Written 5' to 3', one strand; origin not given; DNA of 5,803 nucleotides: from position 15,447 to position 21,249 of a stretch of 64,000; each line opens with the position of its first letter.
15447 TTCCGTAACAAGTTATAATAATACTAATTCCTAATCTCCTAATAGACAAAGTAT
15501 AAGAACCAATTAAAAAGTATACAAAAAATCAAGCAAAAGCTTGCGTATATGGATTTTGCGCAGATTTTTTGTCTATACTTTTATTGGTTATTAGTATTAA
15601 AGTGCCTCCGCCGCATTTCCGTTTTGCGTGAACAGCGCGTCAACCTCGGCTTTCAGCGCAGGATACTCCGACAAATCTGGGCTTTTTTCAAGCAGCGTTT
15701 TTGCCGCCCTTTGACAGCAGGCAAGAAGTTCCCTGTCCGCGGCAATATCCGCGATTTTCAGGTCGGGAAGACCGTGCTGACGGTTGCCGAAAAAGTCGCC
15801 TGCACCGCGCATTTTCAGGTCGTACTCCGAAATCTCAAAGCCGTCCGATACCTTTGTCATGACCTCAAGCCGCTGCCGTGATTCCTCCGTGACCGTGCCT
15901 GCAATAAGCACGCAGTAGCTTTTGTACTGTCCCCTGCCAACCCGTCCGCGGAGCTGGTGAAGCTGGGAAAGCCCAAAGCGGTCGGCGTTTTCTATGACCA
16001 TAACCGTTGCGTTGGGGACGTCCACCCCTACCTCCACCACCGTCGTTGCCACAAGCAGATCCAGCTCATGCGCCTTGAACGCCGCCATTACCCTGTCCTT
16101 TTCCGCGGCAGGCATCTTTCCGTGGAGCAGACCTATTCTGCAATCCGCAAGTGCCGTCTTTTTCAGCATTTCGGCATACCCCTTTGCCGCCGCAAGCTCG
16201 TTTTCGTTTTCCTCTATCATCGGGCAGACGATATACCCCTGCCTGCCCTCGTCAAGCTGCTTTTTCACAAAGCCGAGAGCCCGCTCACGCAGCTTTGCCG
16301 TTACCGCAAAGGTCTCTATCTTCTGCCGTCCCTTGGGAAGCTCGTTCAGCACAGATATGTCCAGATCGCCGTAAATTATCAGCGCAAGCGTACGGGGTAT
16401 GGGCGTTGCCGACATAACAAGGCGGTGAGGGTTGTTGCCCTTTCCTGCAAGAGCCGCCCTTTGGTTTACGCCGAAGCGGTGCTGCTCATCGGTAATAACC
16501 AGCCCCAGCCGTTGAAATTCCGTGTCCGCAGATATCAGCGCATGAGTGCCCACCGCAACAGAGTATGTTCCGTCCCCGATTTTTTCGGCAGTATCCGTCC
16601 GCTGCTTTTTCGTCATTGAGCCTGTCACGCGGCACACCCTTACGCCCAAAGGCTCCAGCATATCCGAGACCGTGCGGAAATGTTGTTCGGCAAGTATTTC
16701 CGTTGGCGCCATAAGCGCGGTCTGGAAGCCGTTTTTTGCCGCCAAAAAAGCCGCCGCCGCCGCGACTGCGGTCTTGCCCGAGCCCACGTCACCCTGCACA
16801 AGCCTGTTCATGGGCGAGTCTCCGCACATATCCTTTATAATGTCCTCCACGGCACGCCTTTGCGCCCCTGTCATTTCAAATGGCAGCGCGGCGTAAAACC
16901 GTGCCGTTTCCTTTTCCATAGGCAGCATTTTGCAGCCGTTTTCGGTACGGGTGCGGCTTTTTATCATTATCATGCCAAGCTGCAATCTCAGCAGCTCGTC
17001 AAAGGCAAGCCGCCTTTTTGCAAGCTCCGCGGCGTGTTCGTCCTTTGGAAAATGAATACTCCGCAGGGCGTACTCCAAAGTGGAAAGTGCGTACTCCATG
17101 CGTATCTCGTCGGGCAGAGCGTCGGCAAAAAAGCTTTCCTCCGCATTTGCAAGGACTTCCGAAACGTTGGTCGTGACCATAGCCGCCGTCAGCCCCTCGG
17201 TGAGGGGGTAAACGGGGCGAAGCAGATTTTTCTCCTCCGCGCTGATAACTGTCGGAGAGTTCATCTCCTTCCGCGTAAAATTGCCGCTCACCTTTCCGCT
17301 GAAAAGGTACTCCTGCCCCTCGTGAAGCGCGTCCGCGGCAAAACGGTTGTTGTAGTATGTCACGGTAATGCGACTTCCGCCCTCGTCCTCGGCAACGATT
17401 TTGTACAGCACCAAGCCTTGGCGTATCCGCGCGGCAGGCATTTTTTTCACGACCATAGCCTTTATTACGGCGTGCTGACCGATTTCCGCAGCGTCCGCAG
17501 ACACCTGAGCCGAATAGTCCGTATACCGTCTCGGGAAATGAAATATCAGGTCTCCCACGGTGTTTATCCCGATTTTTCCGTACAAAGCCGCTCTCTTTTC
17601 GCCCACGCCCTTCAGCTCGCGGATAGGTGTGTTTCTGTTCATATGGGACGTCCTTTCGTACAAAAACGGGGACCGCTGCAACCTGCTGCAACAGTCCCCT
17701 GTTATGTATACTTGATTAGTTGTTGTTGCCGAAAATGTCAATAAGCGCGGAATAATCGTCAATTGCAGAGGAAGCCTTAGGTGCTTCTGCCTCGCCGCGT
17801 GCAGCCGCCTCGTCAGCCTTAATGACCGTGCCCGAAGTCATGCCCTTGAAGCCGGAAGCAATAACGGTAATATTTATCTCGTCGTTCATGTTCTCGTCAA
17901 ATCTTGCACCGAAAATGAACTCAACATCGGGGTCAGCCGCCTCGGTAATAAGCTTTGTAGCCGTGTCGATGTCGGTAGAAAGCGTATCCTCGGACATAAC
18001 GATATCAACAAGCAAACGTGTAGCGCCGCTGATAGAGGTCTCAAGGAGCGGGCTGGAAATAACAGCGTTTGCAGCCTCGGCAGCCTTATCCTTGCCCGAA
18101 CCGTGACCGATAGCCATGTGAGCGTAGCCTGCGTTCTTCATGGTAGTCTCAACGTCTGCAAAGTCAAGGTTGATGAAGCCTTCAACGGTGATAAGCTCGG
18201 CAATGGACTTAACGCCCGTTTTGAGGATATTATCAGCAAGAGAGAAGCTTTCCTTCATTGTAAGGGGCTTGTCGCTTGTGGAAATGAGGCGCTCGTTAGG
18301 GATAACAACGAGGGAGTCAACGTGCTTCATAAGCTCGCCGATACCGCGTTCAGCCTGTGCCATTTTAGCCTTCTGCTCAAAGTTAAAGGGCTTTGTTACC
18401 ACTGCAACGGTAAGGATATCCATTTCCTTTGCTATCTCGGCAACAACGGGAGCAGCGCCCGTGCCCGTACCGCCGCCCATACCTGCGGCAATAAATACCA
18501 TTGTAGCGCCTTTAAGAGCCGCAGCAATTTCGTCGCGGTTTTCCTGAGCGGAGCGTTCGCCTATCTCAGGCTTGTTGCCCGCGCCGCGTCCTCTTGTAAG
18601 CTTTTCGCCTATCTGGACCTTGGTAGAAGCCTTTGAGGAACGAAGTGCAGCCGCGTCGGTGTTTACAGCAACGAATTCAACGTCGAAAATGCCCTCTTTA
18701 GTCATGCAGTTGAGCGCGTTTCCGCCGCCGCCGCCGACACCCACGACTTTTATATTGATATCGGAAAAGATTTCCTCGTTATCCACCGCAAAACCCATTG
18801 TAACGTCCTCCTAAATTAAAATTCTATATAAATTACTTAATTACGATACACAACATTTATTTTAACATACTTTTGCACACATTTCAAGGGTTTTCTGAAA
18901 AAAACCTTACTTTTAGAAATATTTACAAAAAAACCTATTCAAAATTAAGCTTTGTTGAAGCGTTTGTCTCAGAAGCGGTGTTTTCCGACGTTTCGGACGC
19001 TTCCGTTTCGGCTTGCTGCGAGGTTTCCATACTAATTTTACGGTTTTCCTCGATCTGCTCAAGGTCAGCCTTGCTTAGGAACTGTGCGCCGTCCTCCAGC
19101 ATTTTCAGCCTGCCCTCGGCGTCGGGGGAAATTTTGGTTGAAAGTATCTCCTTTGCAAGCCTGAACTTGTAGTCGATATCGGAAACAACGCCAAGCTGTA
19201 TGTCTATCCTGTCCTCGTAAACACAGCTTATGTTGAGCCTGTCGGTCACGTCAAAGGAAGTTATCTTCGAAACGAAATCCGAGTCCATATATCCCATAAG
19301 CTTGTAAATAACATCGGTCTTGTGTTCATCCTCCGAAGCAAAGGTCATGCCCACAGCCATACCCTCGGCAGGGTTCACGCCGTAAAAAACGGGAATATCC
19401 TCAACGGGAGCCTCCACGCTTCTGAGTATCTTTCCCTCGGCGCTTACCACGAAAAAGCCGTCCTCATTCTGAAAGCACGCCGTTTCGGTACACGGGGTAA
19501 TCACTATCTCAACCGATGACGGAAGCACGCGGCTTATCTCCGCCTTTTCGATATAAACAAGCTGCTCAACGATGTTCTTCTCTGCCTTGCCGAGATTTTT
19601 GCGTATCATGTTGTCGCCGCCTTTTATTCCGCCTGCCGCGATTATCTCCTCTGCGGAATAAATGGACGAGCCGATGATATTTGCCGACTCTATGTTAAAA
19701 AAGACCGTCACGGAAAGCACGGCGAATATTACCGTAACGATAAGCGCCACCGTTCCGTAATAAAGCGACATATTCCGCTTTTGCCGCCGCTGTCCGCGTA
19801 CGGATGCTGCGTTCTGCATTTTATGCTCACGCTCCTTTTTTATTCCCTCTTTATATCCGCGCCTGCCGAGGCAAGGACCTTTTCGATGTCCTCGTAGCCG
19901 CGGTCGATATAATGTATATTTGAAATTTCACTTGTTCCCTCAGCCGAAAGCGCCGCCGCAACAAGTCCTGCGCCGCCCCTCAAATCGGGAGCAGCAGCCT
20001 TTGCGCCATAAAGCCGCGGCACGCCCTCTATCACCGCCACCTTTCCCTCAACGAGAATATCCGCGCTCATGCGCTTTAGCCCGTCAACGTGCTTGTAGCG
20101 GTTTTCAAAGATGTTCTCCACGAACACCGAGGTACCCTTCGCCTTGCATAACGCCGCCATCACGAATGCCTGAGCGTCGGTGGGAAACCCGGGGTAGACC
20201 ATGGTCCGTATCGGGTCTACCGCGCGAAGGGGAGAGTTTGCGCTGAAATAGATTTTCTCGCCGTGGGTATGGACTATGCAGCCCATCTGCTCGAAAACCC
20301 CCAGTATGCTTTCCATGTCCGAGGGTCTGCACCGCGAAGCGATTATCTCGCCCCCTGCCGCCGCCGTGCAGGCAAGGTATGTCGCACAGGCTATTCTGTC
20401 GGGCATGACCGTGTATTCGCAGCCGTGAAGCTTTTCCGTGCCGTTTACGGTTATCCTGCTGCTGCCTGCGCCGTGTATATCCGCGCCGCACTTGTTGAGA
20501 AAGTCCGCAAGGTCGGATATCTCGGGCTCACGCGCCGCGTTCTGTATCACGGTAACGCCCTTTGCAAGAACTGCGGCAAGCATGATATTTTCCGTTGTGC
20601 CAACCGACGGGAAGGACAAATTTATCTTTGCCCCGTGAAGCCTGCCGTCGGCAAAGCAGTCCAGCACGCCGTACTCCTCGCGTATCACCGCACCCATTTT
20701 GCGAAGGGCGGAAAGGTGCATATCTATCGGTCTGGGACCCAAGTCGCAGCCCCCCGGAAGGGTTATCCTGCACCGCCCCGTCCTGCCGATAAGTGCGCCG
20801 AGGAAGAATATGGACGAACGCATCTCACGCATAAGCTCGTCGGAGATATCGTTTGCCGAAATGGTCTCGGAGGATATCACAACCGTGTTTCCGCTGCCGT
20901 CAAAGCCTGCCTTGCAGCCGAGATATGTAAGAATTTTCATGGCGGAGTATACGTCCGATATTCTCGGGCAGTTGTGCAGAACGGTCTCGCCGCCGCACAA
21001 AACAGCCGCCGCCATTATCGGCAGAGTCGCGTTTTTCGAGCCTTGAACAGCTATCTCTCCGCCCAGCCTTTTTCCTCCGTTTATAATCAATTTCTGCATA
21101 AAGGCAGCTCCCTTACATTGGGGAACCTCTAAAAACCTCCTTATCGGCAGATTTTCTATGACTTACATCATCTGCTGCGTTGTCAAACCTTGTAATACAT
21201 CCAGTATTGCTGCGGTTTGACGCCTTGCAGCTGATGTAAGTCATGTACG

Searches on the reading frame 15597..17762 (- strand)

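Call 27: search_protein_families(library=pfam, proteins=[window:15597-17762:-], max_evalue=0.00001)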
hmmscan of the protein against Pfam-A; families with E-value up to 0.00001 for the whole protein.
window:15597-17762:- (721 aa): 6 families
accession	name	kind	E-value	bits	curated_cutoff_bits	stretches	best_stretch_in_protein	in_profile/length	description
PF00270.35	DEAD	-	3e-25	89.3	26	1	300-459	3-164/167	DEAD/DEAH box helicase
PF00271.37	Helicase_C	-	6.3e-25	88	23.5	1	504-610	13-108/110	Helicase conserved C-terminal domain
PF17191.10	RecG_wedge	-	2.3e-21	76.5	23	1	47-203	2-158/162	RecG wedge domain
PF19833.4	RecG_dom3_C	-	9.9e-14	51.6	26.8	1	639-712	2-78/87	ATP-dependent DNA helicase RecG, domain 3, C-terminal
PF04851.21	ResIII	-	8e-11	42.6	22.5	1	296-454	3-162/164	Type III restriction enzyme, res subunit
PF22590.2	Cas3-like_C_2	-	6.9e-06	26.7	27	0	521-611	10-104/106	CRISPR-associated nuclease/helicase Cas3, C-terminal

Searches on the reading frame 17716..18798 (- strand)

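Call 27: search_protein_families(library=pfam, proteins=[window:17716-18798:-], max_evalue=0.00001)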
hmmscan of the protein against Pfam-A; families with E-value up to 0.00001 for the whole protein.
window:17716-18798:- (360 aa): 2 families
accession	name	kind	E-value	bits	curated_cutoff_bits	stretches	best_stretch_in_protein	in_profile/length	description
PF00091.31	Tubulin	-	3e-49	168.3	33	1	15-174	1-188/190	Tubulin/FtsZ family, GTPase domain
PF12327.13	FtsZ_C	-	2.3e-24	85.9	27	1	224-318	1-95/95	FtsZ family, C-terminal domain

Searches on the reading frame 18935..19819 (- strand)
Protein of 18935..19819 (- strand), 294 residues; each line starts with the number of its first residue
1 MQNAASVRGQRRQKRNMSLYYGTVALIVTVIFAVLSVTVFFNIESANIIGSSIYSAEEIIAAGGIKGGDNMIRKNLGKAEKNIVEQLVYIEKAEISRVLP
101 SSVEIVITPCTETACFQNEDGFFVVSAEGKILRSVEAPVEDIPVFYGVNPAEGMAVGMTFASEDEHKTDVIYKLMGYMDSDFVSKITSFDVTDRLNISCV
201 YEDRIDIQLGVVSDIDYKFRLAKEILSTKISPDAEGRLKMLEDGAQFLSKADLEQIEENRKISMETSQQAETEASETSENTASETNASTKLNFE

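Call 27: search_protein_families(library=pfam, proteins=[window:18935-19819:-], max_evalue=0.00001)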
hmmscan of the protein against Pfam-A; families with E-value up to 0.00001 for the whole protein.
window:18935-19819:- (294 aa): 1 family
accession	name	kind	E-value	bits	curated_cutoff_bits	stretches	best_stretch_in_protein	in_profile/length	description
PF08478.15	POTRA_1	-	2.6e-10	40.9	23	1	41-108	1-67/69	POTRA domain, FtsQ-type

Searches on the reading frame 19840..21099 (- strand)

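Call 27: search_protein_families(library=pfam, proteins=[window:19840-21099:-], max_evalue=0.00001)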
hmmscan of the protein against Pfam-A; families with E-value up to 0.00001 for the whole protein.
window:19840-21099:- (419 aa): 1 family
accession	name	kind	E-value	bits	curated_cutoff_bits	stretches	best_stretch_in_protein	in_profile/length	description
PF00275.25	EPSP_synthase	-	3.5e-84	283.4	22.8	1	7-409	2-417/417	EPSP synthase (3-phosphoshikimate 1-carboxyvinyltransferase)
